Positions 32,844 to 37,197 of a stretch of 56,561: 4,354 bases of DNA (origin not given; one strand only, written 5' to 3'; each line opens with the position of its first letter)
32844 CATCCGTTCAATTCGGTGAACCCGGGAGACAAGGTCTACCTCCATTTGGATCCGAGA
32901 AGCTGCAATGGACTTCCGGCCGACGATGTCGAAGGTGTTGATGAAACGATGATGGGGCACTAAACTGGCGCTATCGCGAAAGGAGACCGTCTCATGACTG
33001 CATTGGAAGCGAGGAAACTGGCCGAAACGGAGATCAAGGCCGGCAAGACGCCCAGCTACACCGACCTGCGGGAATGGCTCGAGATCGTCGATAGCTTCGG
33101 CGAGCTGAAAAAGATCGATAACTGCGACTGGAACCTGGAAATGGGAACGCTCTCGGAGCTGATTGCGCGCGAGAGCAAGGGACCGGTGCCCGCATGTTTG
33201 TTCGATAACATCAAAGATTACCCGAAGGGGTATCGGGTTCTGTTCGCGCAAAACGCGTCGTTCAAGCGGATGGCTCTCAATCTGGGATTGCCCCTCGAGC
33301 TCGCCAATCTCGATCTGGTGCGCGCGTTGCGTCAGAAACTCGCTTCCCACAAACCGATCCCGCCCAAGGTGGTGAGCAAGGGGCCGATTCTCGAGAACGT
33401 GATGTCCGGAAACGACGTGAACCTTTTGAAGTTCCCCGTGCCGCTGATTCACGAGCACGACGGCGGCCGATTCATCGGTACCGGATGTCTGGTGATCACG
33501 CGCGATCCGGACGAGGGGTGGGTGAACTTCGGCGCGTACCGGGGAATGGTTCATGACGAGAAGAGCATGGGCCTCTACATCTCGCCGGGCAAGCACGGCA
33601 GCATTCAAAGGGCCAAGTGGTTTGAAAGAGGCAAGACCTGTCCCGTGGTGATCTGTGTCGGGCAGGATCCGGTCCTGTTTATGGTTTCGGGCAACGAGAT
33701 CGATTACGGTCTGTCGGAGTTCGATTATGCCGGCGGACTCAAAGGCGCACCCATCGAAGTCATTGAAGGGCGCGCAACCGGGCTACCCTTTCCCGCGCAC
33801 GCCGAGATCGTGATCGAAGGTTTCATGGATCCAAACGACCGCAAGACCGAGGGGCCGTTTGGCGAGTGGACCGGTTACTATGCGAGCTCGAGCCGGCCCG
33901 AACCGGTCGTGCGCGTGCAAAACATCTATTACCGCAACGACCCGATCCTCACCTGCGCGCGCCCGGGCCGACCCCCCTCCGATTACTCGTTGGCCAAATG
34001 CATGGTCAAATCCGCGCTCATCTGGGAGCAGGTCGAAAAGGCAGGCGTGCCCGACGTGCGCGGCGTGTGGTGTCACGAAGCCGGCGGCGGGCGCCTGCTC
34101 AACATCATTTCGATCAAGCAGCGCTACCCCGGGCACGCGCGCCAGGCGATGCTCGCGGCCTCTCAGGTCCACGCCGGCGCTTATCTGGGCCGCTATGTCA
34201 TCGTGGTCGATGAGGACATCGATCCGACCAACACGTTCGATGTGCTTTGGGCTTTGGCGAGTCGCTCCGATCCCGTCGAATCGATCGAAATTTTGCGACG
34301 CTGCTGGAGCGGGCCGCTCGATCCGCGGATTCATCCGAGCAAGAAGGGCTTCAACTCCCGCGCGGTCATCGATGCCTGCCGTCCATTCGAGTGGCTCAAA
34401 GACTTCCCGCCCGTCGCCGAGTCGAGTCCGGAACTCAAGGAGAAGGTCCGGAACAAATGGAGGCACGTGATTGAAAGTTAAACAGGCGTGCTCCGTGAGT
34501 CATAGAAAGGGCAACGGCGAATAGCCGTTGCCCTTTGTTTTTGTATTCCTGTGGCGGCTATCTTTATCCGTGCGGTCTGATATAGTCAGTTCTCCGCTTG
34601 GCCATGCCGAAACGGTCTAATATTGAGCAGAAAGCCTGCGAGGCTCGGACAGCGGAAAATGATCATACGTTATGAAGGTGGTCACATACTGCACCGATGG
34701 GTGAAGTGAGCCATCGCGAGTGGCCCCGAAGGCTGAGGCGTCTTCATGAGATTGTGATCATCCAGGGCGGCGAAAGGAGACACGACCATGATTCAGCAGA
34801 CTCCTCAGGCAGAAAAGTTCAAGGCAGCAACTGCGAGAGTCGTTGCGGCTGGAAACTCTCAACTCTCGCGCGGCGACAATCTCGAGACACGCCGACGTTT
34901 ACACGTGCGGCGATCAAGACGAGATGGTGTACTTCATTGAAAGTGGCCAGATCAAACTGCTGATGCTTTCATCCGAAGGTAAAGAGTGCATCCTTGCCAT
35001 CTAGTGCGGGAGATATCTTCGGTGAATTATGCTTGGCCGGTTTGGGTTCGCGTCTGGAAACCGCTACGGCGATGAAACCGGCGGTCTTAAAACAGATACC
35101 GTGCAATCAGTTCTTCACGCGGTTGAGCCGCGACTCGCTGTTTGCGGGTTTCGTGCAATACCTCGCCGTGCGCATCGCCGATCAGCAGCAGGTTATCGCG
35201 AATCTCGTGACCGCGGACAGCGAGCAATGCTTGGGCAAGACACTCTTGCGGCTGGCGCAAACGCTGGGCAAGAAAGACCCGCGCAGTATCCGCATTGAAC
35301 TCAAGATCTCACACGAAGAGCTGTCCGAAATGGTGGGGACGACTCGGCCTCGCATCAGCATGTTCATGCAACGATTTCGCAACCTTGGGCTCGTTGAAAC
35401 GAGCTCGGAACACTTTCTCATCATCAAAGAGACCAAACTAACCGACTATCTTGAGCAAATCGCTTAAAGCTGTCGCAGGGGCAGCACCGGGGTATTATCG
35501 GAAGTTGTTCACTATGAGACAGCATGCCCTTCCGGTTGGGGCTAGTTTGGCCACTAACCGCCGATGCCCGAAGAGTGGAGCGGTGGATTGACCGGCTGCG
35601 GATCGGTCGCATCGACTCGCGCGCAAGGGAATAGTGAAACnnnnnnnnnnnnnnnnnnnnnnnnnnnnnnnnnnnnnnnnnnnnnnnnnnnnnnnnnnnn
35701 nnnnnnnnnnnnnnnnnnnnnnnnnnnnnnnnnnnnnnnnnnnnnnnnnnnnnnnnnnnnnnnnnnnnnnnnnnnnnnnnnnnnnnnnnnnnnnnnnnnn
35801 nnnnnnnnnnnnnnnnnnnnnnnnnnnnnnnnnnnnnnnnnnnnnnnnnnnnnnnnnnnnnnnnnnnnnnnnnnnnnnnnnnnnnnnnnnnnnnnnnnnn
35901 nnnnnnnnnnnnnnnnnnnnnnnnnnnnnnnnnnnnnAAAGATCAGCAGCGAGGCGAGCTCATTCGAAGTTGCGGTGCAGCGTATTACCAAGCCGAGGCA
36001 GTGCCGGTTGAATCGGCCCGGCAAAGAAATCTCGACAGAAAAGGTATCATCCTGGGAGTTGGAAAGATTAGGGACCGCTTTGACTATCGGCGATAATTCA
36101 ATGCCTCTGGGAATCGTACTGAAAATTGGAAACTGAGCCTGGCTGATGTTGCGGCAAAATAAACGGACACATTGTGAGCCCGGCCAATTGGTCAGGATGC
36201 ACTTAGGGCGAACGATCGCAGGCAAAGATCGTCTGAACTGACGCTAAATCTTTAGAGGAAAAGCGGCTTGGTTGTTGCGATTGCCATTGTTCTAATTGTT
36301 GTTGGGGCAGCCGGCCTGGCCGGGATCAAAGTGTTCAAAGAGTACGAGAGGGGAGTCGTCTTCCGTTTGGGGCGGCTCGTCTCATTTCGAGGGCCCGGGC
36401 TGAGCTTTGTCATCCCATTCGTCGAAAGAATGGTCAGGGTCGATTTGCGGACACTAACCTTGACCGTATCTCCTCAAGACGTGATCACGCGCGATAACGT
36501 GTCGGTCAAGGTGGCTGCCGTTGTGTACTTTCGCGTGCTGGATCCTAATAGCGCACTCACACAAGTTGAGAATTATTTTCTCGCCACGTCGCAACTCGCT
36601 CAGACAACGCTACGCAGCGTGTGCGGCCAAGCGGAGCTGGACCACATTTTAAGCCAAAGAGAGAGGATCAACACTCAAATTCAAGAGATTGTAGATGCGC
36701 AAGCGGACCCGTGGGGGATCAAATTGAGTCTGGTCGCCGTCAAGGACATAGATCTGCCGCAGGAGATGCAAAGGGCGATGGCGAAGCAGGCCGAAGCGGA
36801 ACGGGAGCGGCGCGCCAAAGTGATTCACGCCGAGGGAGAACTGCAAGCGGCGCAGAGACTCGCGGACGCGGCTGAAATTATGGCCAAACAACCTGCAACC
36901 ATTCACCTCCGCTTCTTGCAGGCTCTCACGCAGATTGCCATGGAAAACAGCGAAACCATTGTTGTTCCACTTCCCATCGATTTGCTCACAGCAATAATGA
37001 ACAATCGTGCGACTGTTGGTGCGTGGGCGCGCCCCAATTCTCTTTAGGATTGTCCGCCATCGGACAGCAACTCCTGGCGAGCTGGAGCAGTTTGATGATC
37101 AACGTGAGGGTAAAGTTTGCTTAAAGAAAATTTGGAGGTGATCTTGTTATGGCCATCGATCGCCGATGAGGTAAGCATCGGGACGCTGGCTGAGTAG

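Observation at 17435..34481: Candidate oxidative N-heterocycle (pyrimidine or pyridine-carboxylate) catabolic island with a non-canonical enzyme set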

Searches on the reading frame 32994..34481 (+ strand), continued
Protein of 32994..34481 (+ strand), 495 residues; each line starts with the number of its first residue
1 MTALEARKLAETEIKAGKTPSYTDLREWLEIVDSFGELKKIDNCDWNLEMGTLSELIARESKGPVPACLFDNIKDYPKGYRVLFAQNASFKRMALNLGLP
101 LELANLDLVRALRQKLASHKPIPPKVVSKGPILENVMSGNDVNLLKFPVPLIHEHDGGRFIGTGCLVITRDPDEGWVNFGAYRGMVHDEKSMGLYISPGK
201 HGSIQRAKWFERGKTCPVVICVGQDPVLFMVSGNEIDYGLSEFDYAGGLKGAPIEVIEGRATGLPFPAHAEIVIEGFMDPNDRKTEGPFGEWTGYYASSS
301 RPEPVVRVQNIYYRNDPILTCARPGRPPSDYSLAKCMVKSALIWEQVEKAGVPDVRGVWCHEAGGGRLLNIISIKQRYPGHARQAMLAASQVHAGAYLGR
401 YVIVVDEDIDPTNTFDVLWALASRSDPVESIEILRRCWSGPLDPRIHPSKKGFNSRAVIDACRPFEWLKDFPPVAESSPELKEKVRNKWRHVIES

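Call 73: find_homologous_proteins(query=L087:11971-13428:+, max_evalue=1e-60)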
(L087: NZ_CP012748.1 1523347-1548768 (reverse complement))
Query L087:11971-13428:+ (485 aa): 7256 proteins with E <= 1e-60 among 8000 candidates; the best 120 are listed.
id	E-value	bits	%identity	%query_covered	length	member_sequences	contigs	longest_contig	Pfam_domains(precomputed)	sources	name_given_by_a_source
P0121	0.0e+0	1112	98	100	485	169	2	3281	PF20696.3,PF01977.23,PF20695.3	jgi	jgi:UbiD family decarboxylase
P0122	0.0e+0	1045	90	100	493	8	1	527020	PF20696.3,PF01977.23,PF20695.3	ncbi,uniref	ncbi:UbiD family decarboxylase [Paraburkholderia sp. GAS42]|uniref:UbiD family decarboxylase n=1 Tax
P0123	0.0e+0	1024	89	100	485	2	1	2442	PF20696.3,PF01977.23,PF20695.3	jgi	jgi:UbiD family decarboxylase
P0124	3.1e-296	1001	87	100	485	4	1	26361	PF20696.3,PF01977.23,PF20695.3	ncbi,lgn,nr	ncbi:MAG TPA: UbiD family decarboxylase [Paraburkholderia sp.]|nr:UbiD family decarboxylase [Parabur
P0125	1.2e-295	999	86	100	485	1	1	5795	PF20696.3,PF01977.23,PF20695.3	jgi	jgi:UbiD family decarboxylase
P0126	3.0e-294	994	85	100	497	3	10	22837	PF20696.3,PF01977.23,PF20695.3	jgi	jgi:UbiD family decarboxylase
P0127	6.1e-294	993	86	100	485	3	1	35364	PF20696.3,PF01977.23,PF20695.3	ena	-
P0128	2.4e-293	991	86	100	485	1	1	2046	PF20696.3,PF01977.23,PF20695.3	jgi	jgi:UbiD family decarboxylase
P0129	1.1e-291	986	85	100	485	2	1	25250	PF20696.3,PF01977.23,PF20695.3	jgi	-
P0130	3.2e-291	984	87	98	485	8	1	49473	PF20696.3,PF01977.23,PF20695.3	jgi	jgi:UbiD family decarboxylase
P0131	4.0e-290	981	85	99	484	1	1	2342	PF20696.3,PF01977.23,PF20695.3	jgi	jgi:UbiD family decarboxylase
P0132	1.7e-289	979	85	100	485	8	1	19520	PF20696.3,PF01977.23,PF20695.3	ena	-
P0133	4.0e-289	977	84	100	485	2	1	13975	PF20696.3,PF01977.23,PF20695.3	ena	-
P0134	1.1e-288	976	84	100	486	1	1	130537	PF20696.3,PF01977.23,PF20695.3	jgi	jgi:UbiD family decarboxylase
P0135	3.4e-288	974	84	100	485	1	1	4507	PF20696.3,PF01977.23,PF20695.3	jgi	jgi:UbiD family decarboxylase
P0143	4.3e-283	958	83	99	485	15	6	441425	PF20696.3,PF01977.23,PF20695.3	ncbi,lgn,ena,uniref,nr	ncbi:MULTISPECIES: UbiD family decarboxylase [Massilia]|uniref:UbiD family decarboxylase n=1 Tax=Mas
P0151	1.7e-276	936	80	100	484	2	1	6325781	PF20696.3,PF01977.23,PF20695.3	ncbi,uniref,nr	ncbi:UbiD family decarboxylase [Hydrogenophaga sp. BPS33]|uniref:UbiD family decarboxylase n=1 Tax=H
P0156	2.1e-275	932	80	99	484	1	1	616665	PF20696.3,PF01977.23,PF20695.3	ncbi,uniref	ncbi:UbiD family decarboxylase [Ottowia thiooxydans]|uniref:UbiD family decarboxylase n=1 Tax=Ottowi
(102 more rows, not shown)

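Call 74: find_encoding_contigs(protein=P0151, flank=10000, max_places=1)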
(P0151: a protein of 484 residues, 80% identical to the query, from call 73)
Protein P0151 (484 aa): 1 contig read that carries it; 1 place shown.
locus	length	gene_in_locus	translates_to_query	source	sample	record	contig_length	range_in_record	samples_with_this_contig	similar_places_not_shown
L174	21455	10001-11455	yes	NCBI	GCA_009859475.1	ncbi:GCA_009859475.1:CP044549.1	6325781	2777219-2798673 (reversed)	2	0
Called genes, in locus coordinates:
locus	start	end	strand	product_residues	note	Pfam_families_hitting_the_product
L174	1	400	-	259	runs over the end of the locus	PF00392:GntR, PF07729:FCD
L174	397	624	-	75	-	PF00364:Biotin_lipoyl, PF25917:BSH_RND, PF25973:BSH_CzcB (weak), PF25997:BSH_YhbJ (faint), PF26077:BSH_Fcp1 (faint), PF25919:BSH_CusB (faint)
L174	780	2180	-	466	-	PF00919:UPF0004, PF04055:Radical_SAM, PF18693:TRAM_2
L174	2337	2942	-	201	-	PF07879:PHB_acc_N, PF05233:PHB_acc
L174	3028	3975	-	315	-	PF00126:HTH_1, PF03466:LysR_substrate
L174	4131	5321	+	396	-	PF02515:CoA_transf_3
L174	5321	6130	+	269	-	PF00378:ECH_1, PF16113:ECH_2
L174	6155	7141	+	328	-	PF08240:ADH_N, PF00107:ADH_zinc_N, PF13602:ADH_zinc_N_2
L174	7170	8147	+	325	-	PF03401:TctC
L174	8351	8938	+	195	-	PF02441:Flavoprotein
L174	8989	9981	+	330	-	PF03401:TctC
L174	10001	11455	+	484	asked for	PF20695:UbiD_N (weak), PF01977:UbiD, PF20696:UbiD_C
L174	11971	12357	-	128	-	PF01042:Ribonuc_L-PSP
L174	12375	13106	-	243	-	PF00497:SBP_bac_3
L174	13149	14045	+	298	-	PF00126:HTH_1, PF03466:LysR_substrate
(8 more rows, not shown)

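Call 75: find_encoding_contigs(protein=P0143, flank=10000, max_places=2)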
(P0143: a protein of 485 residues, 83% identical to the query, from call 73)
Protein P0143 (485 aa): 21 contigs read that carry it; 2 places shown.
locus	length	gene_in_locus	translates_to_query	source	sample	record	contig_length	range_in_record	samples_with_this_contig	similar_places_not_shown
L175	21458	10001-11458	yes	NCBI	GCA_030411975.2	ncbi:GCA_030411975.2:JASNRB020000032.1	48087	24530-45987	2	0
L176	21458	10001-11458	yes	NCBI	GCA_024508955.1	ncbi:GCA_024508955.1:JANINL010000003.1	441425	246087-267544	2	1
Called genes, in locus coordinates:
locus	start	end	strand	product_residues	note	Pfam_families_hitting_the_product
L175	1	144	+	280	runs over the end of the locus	PF00561:Abhydrolase_1, PF12146:Hydrolase_4, PF12697:Abhydrolase_6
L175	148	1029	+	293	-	PF00941:FAD_binding_5, PF03450:CO_deh_flav_C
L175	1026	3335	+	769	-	PF01315:Ald_Xan_dh_C, PF02738:MoCoBD_1, PF20256:MoCoBD_2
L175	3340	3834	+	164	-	PF00111:Fer2 (weak), PF01799:Fer2_2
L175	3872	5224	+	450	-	PF00083:Sugar_tr, PF07690:MFS_1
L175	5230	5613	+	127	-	PF01042:Ribonuc_L-PSP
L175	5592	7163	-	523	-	PF00501:AMP-binding, PF13193:AMP-binding_C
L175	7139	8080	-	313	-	PF00126:HTH_1, PF03466:LysR_substrate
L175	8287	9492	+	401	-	PF00180:Iso_dh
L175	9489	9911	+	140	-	PF03061:4HBT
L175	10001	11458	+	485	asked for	PF20695:UbiD_N, PF01977:UbiD, PF20696:UbiD_C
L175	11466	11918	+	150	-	PF10604:Polyketide_cyc2, PF06240:COXG, PF10698:DUF2505 (faint)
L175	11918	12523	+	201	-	PF02441:Flavoprotein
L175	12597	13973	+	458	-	PF00083:Sugar_tr, PF07690:MFS_1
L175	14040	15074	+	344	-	PF13609:Porin_4, PF00267:Porin_1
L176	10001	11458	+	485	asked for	PF20695:UbiD_N, PF01977:UbiD, PF20696:UbiD_C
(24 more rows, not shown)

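Call 76: find_encoding_contigs(protein=P0156, flank=10000, max_places=1)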
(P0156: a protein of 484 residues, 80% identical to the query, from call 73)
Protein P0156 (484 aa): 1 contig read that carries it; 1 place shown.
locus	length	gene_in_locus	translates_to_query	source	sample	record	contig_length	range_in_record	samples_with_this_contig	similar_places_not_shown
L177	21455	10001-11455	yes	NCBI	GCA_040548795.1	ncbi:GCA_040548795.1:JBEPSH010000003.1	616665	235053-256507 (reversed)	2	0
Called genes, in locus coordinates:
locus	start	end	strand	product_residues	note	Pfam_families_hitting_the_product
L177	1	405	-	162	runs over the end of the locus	PF01799:Fer2_2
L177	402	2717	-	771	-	PF01315:Ald_Xan_dh_C, PF02738:MoCoBD_1, PF20256:MoCoBD_2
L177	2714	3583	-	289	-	PF00941:FAD_binding_5, PF03450:CO_deh_flav_C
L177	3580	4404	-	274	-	PF03096:Ndr, PF00561:Abhydrolase_1, PF12146:Hydrolase_4, PF12697:Abhydrolase_6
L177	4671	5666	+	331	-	PF03401:TctC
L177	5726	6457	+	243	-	PF00497:SBP_bac_3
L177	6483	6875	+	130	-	PF01042:Ribonuc_L-PSP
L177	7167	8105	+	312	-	PF00126:HTH_1, PF03466:LysR_substrate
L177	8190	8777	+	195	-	PF02441:Flavoprotein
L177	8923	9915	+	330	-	PF03401:TctC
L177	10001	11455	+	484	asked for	PF20695:UbiD_N, PF01977:UbiD, PF20696:UbiD_C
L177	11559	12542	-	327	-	PF03401:TctC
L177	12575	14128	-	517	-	PF08666:SAF (weak), PF04295:GD_AH_second, PF20629:GD_AH_C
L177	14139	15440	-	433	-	PF13378:MR_MLE_C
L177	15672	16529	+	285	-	PF00392:GntR, PF07729:FCD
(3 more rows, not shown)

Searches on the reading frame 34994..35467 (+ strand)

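Call 30: search_protein_families(library=pfam, proteins=[window:34994-35467:+])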
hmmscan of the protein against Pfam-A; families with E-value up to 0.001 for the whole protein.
window:34994-35467:+ (157 aa): 2 families
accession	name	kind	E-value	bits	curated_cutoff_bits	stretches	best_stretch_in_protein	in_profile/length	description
PF13545.12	HTH_Crp_2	-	2.8e-12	46.8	27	1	82-151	5-69/70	Crp-like helix-turn-helix domain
PF01381.28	HTH_3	-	0.00046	20.6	23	0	97-123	2-28/55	Helix-turn-helix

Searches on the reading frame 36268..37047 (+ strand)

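Call 30: search_protein_families(library=pfam, proteins=[window:36268-37047:+])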
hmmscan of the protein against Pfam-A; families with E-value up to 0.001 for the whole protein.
window:36268-37047:+ (259 aa): 3 families
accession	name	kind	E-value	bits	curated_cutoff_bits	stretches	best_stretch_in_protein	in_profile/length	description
PF01145.31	Band_7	-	8e-44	150.2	23.6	1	23-191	3-175/176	SPFH domain / Band 7 family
PF13421.11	Band_7_1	-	0.00014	22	24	1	113-176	143-208/211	SPFH domain-Band 7 family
PF14009.12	PADRE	-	0.00077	20.3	29.6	0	172-213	10-49/184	PADRE domain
